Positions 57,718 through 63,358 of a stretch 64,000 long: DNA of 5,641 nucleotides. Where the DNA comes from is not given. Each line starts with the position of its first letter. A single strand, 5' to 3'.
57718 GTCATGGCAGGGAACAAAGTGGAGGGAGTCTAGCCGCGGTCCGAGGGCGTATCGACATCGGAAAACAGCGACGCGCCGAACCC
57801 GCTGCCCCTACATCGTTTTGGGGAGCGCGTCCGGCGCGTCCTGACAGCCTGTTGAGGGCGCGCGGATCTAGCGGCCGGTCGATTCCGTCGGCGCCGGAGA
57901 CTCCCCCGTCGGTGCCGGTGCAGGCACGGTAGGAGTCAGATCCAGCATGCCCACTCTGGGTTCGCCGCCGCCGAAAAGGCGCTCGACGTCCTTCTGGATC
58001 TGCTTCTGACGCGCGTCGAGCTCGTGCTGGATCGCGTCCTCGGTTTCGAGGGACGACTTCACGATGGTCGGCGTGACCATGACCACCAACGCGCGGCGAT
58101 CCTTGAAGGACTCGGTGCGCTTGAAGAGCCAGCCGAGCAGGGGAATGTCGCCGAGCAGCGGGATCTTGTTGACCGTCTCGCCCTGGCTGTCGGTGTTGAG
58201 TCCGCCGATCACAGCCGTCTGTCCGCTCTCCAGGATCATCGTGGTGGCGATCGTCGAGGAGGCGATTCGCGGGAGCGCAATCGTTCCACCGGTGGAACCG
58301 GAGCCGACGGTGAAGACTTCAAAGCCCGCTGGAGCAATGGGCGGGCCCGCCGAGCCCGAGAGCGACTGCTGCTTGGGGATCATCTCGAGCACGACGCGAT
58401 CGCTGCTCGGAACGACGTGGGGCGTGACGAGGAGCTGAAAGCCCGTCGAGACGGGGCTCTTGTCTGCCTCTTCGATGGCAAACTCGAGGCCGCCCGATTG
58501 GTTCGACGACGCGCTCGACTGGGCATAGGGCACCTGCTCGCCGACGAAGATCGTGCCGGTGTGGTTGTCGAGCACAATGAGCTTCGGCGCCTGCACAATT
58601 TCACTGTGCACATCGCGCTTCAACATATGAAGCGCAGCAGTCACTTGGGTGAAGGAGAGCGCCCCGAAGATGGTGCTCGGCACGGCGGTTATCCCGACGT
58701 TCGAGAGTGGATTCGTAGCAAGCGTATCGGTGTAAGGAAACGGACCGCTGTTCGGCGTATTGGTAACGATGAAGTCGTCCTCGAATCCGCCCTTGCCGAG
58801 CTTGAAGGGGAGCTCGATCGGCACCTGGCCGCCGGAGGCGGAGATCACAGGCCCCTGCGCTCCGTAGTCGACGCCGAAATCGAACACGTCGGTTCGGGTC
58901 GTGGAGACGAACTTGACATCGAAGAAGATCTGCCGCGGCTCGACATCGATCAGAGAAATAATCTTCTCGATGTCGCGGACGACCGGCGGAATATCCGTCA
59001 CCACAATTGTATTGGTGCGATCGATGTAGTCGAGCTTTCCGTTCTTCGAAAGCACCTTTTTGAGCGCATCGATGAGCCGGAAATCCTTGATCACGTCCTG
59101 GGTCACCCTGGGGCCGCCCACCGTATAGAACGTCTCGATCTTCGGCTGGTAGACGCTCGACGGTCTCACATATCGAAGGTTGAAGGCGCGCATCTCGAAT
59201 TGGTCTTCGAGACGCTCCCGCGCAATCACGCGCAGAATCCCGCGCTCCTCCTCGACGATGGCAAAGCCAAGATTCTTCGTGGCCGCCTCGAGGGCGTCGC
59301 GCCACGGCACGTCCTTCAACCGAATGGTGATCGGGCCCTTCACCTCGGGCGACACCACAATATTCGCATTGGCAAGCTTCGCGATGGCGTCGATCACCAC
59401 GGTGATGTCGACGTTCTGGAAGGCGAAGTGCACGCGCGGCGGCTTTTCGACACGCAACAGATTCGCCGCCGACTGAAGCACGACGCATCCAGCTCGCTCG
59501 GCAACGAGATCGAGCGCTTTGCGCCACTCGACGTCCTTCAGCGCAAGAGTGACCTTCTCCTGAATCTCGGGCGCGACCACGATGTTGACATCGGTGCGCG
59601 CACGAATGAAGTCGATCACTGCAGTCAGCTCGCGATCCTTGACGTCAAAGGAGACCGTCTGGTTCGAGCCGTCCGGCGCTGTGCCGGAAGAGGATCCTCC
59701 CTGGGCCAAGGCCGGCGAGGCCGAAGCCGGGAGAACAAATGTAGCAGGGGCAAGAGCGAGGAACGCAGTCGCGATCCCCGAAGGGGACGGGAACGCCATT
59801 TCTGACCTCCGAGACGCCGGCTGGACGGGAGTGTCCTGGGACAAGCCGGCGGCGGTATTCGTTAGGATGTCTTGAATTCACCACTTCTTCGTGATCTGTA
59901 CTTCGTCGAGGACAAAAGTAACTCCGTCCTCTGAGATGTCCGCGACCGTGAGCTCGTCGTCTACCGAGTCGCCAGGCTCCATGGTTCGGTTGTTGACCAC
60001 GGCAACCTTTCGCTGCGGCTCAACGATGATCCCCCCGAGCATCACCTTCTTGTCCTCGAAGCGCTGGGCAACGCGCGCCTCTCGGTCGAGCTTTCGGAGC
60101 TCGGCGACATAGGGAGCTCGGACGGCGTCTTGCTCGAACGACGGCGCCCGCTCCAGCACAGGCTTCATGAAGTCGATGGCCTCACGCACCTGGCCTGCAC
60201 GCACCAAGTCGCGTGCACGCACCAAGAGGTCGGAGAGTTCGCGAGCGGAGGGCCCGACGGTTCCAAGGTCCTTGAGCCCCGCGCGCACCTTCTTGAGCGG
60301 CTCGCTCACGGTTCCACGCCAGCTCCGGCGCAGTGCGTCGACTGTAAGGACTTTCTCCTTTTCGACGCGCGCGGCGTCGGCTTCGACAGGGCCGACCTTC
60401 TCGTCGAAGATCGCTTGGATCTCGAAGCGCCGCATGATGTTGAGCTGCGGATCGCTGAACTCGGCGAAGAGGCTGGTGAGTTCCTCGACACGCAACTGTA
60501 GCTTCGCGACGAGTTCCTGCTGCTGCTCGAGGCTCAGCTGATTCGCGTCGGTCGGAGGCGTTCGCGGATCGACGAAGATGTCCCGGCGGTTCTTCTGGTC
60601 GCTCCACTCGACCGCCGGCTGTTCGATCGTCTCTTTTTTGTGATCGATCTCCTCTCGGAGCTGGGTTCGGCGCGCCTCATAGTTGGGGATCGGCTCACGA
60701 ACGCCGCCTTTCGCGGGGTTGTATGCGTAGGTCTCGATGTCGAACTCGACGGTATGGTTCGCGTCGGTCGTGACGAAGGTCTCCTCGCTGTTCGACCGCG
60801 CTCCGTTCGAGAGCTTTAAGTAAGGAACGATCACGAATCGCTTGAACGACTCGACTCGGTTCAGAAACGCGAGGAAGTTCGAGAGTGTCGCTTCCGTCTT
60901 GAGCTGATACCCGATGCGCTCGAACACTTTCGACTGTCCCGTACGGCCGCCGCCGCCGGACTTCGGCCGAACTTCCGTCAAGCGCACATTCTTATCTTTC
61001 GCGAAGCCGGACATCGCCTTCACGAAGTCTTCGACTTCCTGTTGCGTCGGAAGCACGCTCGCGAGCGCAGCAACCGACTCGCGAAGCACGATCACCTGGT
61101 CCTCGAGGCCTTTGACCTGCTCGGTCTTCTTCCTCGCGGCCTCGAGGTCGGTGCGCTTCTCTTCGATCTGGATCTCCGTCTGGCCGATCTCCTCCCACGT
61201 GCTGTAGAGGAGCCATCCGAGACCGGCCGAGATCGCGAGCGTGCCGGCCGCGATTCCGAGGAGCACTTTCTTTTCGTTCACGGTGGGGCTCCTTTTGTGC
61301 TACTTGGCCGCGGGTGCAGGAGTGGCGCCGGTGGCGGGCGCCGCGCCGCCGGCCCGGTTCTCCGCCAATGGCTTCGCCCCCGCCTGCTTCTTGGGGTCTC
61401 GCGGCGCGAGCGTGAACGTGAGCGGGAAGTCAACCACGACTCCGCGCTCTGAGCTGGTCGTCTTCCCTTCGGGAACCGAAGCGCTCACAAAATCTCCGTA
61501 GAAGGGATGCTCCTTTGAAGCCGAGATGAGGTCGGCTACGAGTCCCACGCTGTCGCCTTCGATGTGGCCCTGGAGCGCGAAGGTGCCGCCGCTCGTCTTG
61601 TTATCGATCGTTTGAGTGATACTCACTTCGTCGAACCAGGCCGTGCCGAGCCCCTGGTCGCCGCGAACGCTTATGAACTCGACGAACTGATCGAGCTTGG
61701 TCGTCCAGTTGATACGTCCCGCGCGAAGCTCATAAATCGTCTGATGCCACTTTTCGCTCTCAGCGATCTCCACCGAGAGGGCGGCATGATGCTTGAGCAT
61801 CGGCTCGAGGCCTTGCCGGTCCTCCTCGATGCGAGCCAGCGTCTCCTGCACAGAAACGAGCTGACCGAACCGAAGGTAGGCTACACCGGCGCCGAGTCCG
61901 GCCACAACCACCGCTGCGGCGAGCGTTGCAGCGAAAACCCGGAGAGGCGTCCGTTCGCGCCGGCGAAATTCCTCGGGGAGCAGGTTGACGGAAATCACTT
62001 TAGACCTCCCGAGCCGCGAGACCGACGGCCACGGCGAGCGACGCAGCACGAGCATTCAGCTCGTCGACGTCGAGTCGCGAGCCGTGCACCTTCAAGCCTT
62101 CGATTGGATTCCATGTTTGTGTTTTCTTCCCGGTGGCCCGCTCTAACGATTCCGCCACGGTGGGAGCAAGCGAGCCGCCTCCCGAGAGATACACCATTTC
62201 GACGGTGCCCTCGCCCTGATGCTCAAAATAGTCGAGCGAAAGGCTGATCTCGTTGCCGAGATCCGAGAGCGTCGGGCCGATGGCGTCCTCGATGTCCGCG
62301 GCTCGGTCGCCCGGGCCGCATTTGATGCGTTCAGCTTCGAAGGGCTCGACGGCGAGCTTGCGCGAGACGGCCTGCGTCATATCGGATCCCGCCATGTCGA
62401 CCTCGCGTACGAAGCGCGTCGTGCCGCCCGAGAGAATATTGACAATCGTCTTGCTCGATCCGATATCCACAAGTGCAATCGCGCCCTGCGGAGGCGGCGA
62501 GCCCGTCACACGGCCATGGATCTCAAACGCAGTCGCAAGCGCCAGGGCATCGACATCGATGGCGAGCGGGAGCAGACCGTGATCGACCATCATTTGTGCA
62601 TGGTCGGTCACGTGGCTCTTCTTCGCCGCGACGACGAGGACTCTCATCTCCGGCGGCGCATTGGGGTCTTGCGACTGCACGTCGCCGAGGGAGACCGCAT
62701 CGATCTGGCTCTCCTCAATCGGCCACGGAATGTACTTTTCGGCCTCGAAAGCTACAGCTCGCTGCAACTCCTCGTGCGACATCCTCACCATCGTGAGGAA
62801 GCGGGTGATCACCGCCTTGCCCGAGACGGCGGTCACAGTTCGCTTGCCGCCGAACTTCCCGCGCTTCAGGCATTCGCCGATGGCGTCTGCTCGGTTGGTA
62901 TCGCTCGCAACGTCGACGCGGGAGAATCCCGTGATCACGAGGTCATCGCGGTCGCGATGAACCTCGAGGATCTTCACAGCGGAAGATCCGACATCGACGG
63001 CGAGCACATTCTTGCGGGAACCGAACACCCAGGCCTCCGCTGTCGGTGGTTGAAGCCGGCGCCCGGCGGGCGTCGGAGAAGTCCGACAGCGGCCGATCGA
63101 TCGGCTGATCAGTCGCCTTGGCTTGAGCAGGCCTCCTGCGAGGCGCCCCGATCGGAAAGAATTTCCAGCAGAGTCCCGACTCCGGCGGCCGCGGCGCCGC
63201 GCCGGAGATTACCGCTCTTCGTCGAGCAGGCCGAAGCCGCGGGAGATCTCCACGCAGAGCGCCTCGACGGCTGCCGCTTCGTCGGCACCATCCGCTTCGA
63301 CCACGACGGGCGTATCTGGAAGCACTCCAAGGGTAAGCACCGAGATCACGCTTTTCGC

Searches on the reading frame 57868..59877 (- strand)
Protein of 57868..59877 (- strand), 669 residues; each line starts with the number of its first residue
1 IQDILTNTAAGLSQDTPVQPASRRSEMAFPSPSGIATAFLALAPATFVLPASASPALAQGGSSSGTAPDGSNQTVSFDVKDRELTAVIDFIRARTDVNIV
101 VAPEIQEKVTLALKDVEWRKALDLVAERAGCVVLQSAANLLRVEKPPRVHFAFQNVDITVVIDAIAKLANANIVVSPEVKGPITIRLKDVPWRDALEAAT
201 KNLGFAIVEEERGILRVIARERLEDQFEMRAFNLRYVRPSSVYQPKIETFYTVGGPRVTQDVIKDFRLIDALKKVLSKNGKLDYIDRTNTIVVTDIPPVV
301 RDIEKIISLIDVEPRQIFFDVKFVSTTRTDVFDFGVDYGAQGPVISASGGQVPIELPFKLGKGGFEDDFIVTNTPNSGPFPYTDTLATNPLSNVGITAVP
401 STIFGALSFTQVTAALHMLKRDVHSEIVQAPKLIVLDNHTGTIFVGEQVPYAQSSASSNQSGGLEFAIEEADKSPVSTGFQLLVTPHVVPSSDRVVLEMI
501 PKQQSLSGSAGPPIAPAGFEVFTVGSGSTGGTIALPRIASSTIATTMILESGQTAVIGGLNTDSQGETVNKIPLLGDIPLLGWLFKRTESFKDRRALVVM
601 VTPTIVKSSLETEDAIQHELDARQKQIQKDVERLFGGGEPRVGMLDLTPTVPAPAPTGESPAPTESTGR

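Call 7: search_protein_families(library=pfam, proteins=[window:57868-59877:-], max_evalue=0.001)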
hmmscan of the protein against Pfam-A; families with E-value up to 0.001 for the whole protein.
window:57868-59877:- (669 aa): 4 families
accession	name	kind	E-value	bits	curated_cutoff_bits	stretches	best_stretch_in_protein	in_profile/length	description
PF00263.26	Secretin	-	8.7e-38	130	27.5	1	419-607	2-169/169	Bacterial type II and III secretion system protein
PF21305.2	type_II_gspD_N0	-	1.1e-16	60.8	27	1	153-217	3-71/71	GspD-like, N0 domain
PF03958.22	Secretin_N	-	1.1e-09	38.8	28.2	1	230-316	2-69/69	Bacterial type II/III secretion system short domain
PF07660.19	STN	-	1.7e-08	34.6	28.4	1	172-214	2-47/52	Secretin and TonB N terminus short domain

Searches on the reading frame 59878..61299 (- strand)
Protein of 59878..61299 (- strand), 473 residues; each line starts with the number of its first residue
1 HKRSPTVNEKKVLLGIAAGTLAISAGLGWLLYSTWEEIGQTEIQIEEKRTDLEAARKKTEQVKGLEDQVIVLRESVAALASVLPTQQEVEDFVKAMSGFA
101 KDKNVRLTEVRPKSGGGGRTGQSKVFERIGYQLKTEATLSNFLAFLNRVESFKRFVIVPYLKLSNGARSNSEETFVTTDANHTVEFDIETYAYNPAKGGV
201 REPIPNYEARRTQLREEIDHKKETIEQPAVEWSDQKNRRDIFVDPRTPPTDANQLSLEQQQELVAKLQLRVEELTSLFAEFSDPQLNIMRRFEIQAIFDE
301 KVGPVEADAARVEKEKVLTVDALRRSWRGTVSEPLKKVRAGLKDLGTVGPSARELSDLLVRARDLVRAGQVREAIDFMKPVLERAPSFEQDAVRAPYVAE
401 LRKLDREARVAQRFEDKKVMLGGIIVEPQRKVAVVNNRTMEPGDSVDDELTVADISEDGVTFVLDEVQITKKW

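Call 7: search_protein_families(library=pfam, proteins=[window:59878-61299:-], max_evalue=0.001)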
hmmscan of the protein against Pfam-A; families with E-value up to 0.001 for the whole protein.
window:59878-61299:- (473 aa): 2 families
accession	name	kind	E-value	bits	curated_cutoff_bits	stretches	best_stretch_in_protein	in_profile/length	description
PF04350.18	PilO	-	3.7e-08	34.1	22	1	41-193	4-143/145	Pilus assembly protein, PilO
PF16537.11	T2SSB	-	8.5e-05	22.6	28.4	1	428-466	15-53/60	Type II secretion system protein B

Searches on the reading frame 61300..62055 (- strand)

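Call 7: search_protein_families(library=pfam, proteins=[window:61300-62055:-], max_evalue=0.001)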
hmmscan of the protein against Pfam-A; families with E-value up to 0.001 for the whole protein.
window:61300-62055:- (251 aa): 0 families

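Call 38: search_protein_families(library=pfam, proteins=[window:61300-62055:-], max_evalue=1)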
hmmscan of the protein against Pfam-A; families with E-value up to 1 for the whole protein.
window:61300-62055:- (251 aa): 1 family
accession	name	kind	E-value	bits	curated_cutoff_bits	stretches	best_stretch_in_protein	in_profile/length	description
PF24234.1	KH_BICC1_1st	-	0.2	12.4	27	1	75-121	2-47/77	BICC1, first type I KH domain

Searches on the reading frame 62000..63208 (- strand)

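Call 7: search_protein_families(library=pfam, proteins=[window:62000-63208:-], max_evalue=0.001)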
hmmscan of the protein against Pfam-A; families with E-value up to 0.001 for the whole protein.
window:62000-63208:- (402 aa): 2 families
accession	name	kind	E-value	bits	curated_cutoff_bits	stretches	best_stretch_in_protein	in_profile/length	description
PF11104.14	PilM_2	-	3.7e-47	161.4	27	1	71-401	2-339/340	Type IV pilus assembly protein PilM;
PF14450.12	FtsA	-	9.2e-10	39.4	31.8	1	245-381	1-114/127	Cell division protein FtsA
